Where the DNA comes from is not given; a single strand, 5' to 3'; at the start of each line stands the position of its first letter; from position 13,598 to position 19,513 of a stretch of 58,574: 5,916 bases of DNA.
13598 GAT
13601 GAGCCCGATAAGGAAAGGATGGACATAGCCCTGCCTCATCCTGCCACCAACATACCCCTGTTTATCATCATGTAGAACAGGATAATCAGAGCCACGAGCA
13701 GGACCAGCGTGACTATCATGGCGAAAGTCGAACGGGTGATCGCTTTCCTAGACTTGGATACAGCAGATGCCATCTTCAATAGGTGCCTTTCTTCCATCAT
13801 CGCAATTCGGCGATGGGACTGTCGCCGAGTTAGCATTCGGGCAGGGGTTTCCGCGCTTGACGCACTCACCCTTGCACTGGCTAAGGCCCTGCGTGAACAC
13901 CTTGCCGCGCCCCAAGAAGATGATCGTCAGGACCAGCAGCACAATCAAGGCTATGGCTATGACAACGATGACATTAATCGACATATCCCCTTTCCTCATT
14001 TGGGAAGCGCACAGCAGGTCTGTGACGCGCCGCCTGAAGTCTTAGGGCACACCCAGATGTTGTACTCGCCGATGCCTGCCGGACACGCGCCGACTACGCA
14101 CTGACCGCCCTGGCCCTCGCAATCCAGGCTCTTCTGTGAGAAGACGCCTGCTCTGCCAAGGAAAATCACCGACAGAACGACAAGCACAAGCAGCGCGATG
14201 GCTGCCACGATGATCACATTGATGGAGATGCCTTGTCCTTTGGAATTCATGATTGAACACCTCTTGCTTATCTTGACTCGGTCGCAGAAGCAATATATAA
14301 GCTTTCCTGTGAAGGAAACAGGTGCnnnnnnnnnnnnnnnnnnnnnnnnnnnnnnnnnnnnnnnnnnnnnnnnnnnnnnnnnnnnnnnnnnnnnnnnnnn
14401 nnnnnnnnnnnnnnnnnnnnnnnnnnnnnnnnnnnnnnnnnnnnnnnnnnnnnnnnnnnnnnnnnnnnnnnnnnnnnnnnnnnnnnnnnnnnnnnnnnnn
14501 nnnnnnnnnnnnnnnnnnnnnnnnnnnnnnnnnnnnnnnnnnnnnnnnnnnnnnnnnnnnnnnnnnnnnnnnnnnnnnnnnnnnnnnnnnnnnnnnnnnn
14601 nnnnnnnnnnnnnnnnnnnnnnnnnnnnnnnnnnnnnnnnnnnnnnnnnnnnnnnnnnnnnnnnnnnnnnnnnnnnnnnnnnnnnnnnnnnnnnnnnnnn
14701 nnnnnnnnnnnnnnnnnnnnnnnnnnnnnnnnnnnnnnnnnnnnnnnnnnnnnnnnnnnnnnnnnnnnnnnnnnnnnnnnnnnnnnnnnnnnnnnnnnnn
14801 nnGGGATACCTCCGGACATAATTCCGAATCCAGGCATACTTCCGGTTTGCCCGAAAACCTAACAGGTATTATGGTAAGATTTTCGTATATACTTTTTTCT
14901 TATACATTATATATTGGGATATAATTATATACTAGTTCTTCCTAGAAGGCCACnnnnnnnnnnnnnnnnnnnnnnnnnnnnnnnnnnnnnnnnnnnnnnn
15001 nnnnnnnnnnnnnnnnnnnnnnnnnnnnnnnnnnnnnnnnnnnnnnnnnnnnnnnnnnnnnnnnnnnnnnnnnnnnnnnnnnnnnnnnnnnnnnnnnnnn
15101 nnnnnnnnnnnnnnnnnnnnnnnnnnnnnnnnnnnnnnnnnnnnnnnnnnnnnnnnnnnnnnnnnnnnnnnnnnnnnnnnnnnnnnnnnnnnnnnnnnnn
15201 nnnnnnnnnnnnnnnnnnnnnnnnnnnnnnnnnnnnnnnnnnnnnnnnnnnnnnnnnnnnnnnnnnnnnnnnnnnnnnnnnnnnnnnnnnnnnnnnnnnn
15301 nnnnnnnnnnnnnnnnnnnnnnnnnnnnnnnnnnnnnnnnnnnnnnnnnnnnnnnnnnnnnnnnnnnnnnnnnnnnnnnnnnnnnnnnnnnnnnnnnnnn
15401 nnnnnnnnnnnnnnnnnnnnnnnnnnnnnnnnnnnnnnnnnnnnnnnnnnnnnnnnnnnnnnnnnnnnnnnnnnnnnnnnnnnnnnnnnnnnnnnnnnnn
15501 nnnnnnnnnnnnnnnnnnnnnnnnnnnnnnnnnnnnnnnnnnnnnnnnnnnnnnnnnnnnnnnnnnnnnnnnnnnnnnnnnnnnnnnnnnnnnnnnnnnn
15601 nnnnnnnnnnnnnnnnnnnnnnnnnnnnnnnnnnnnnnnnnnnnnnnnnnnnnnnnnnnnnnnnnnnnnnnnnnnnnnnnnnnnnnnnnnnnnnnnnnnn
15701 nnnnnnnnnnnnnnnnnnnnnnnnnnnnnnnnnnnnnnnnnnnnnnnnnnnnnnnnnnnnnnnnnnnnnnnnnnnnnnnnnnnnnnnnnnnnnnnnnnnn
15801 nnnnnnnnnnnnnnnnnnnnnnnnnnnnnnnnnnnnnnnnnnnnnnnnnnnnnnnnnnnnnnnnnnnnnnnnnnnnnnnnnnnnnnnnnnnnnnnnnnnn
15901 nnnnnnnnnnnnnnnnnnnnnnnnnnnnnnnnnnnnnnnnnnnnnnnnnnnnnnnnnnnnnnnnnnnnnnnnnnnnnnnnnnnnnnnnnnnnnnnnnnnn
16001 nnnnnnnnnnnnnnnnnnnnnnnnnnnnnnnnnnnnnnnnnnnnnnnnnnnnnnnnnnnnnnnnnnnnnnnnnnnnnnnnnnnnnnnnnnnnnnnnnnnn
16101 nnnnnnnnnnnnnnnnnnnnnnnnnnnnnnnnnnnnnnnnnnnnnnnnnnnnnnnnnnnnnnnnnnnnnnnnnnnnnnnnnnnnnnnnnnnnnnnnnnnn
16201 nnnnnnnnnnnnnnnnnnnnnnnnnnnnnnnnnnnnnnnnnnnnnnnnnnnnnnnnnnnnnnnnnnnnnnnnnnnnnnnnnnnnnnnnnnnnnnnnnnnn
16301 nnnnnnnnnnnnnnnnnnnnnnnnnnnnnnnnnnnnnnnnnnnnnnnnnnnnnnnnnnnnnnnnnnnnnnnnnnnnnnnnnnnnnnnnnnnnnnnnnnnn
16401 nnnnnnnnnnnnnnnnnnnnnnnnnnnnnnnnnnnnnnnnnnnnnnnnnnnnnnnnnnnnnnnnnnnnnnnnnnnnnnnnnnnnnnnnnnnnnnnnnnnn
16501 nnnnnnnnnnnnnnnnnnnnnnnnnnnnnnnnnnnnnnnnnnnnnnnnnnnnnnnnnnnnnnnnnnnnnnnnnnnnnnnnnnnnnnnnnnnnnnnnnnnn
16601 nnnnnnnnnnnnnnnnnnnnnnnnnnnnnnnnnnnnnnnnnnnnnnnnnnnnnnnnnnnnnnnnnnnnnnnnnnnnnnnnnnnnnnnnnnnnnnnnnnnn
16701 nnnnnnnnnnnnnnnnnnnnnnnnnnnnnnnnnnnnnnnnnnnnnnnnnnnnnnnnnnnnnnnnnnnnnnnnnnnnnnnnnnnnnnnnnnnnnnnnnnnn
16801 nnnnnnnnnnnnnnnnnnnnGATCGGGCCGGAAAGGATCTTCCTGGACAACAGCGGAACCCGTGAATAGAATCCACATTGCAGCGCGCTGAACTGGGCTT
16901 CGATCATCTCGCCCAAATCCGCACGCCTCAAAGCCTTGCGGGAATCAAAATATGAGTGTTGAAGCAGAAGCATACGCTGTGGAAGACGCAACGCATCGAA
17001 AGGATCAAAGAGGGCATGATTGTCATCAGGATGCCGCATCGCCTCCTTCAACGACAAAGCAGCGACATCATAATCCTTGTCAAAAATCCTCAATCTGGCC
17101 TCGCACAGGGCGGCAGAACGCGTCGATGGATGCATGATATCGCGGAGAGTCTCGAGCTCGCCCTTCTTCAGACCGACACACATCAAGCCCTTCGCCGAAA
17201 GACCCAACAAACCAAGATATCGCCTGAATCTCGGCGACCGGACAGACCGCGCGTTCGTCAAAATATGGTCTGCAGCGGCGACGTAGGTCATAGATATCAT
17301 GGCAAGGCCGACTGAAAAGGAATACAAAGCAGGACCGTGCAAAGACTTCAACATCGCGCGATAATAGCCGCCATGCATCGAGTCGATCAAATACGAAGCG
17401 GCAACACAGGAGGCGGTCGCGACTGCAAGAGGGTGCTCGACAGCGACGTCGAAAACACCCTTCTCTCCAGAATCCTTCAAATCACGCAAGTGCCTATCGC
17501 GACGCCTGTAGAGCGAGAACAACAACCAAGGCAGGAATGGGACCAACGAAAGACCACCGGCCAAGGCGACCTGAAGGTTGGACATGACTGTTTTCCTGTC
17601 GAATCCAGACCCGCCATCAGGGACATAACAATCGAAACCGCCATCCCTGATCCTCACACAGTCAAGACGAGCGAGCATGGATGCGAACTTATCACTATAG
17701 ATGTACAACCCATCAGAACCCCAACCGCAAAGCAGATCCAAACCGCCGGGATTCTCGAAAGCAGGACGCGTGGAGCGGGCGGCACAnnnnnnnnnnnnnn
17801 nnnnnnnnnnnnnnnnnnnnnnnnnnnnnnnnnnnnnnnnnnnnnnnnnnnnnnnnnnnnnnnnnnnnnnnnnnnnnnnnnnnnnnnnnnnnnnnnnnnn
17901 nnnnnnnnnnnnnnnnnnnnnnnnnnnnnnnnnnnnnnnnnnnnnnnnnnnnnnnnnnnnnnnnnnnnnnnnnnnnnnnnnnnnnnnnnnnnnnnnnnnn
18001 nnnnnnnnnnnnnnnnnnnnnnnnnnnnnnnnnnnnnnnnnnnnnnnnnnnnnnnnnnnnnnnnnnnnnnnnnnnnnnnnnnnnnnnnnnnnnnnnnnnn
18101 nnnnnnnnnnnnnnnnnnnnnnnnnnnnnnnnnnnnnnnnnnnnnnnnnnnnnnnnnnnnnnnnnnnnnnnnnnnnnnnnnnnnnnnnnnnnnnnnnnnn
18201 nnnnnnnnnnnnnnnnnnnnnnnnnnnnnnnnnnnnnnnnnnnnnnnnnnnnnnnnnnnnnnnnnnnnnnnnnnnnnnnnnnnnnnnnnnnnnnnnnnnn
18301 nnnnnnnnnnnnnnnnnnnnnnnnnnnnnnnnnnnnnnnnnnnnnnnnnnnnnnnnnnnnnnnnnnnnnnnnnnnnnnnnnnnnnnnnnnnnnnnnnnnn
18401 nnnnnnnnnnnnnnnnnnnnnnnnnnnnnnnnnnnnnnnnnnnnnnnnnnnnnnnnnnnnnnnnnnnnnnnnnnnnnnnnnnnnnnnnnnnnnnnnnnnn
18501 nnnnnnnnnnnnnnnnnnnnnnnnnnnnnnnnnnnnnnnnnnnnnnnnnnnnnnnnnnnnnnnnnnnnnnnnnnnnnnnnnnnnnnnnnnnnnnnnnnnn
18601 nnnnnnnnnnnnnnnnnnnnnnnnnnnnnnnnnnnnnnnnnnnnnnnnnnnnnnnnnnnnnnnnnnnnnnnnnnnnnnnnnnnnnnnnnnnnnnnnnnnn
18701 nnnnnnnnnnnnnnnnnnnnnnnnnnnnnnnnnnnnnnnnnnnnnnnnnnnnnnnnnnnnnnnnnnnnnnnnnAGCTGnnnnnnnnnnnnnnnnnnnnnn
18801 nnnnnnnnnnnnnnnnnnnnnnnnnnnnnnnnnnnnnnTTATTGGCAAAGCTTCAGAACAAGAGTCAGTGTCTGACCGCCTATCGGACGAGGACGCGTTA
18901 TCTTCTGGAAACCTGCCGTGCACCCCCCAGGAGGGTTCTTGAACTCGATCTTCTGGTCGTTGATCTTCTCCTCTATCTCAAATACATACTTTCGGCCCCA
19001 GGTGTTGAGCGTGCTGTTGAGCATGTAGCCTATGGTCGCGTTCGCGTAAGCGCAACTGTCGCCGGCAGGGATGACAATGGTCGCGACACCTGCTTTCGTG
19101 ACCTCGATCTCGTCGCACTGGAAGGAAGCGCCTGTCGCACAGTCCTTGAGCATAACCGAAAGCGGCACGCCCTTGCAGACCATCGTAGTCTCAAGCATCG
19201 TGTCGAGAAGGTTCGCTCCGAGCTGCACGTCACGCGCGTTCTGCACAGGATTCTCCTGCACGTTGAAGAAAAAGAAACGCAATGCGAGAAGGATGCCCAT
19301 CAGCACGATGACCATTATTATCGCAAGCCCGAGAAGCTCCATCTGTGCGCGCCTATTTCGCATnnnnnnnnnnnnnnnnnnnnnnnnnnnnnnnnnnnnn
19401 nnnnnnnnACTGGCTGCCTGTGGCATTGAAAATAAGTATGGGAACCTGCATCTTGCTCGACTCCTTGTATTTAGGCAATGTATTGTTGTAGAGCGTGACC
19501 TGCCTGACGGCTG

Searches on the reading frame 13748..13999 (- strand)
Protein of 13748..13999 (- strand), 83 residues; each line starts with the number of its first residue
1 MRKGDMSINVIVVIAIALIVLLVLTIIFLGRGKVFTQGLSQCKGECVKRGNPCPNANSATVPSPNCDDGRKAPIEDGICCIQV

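Call 105: search_protein_families(library=pfam, proteins=[window:13748-13999:-], max_evalue=0.5)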
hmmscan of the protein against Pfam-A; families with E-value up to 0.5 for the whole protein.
window:13748-13999:- (83 aa): 1 family
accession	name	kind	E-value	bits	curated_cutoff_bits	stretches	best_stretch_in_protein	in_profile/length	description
PF07219.19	HemY_N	-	0.22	12.1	31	1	5-31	13-39/107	HemY protein N-terminus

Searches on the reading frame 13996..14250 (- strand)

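Call 105: search_protein_families(library=pfam, proteins=[window:13996-14250:-], max_evalue=0.5)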
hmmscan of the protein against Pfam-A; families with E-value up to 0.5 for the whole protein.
window:13996-14250:- (84 aa): 2 families
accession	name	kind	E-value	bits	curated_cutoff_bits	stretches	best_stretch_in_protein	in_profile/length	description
PF00711.24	Defensin_beta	-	0.012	16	21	1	42-59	3-20/36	Beta defensin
PF06103.16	DUF948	-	0.46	11.1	37.2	0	14-34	4-24/89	Bacterial protein of unknown function (DUF948)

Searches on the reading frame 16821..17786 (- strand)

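Call 105: search_protein_families(library=pfam, proteins=[window:16821-17786:-], max_evalue=0.5)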
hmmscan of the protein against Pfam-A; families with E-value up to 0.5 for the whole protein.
window:16821-17786:- (322 aa): 1 family
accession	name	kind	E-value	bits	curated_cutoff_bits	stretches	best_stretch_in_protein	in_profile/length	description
PF09613.16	HrpB1_HrpK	-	0.11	12.6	29.3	1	217-250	39-72/126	Bacterial type III secretion protein (HrpB1_HrpK)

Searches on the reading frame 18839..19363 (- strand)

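Call 25: search_protein_families(library=pfam, proteins=[window:18839-19363:-], max_evalue=0.01)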
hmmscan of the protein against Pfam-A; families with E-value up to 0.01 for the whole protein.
window:18839-19363:- (174 aa): 0 families

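Call 28: search_protein_families(library=ncbifam, proteins=[window:18839-19363:-], max_evalue=0.1)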
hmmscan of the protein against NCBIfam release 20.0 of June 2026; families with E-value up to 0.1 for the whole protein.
window:18839-19363:- (174 aa): 2 families
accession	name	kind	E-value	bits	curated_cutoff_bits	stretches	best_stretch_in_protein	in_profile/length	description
NF045771.1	MPN454_MG319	equivalog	0.022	15.1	60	1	8-45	4-41/133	MG319/MPN454 family protein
TIGR01710.1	typeII_sec_gspG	equivalog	0.058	13.4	88.85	0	89-133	62-106/134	type II secretion system major pseudopilin GspG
